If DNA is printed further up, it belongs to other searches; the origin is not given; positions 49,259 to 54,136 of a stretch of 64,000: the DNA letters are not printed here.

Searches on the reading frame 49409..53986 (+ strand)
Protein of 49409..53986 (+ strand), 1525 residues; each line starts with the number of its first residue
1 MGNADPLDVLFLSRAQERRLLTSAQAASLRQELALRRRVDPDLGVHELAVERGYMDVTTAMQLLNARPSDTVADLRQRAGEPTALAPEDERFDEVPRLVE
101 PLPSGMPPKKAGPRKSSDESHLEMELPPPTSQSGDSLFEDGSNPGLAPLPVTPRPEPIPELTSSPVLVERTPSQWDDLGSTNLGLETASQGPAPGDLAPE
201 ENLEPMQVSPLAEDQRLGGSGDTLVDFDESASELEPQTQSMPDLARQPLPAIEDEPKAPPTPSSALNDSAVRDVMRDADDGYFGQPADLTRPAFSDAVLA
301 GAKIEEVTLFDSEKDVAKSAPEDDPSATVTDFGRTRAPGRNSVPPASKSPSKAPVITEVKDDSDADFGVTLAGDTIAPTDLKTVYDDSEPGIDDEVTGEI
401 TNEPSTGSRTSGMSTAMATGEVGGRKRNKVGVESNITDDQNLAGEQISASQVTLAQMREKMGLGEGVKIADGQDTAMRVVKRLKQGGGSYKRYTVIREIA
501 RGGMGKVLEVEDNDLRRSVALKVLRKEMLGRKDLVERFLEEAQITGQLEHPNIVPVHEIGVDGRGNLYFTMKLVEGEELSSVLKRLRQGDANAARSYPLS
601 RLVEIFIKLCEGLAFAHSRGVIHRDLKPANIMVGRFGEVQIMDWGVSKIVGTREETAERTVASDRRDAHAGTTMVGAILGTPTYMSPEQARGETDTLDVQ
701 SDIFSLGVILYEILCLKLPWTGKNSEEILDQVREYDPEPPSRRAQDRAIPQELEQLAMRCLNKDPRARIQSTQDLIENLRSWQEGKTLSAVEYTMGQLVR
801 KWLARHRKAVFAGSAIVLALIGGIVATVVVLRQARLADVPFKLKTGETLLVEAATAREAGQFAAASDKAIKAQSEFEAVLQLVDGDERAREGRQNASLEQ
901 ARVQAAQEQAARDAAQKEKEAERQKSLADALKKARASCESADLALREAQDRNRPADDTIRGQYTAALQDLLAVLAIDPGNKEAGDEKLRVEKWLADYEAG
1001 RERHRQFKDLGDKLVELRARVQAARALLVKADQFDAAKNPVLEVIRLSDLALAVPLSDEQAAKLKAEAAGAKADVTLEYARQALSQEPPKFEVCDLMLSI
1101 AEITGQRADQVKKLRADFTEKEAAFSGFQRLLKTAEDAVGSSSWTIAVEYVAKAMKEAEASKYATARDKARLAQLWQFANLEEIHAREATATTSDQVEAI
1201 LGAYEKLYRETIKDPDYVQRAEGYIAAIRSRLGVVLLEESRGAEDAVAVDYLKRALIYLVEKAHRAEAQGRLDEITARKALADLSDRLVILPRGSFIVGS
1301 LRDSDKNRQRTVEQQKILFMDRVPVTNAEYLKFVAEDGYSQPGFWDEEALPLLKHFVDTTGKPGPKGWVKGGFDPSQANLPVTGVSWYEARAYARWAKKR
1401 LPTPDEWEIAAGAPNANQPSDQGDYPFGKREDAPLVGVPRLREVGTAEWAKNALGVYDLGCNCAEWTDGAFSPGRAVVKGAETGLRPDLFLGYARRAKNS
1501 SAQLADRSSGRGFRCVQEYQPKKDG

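Call 50: search_protein_families(library=pfam, proteins=[window:49409-53986:+], max_evalue=0.0001)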
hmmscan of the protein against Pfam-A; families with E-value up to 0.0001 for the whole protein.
window:49409-53986:+ (1525 aa): 3 families
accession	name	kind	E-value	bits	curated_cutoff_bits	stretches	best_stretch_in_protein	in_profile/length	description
PF00069.31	Pkinase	-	3.7e-45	154.8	31.7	1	493-773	1-256/263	Protein kinase domain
PF07714.23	PK_Tyr_Ser-Thr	-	7.1e-32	111.2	23.1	1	495-771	3-251/258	Protein tyrosine and serine/threonine kinase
PF03781.23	FGE-sulfatase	-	1e-29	104.4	23.3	1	1287-1516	4-254/255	Sulfatase-modifying factor enzyme 1-like domain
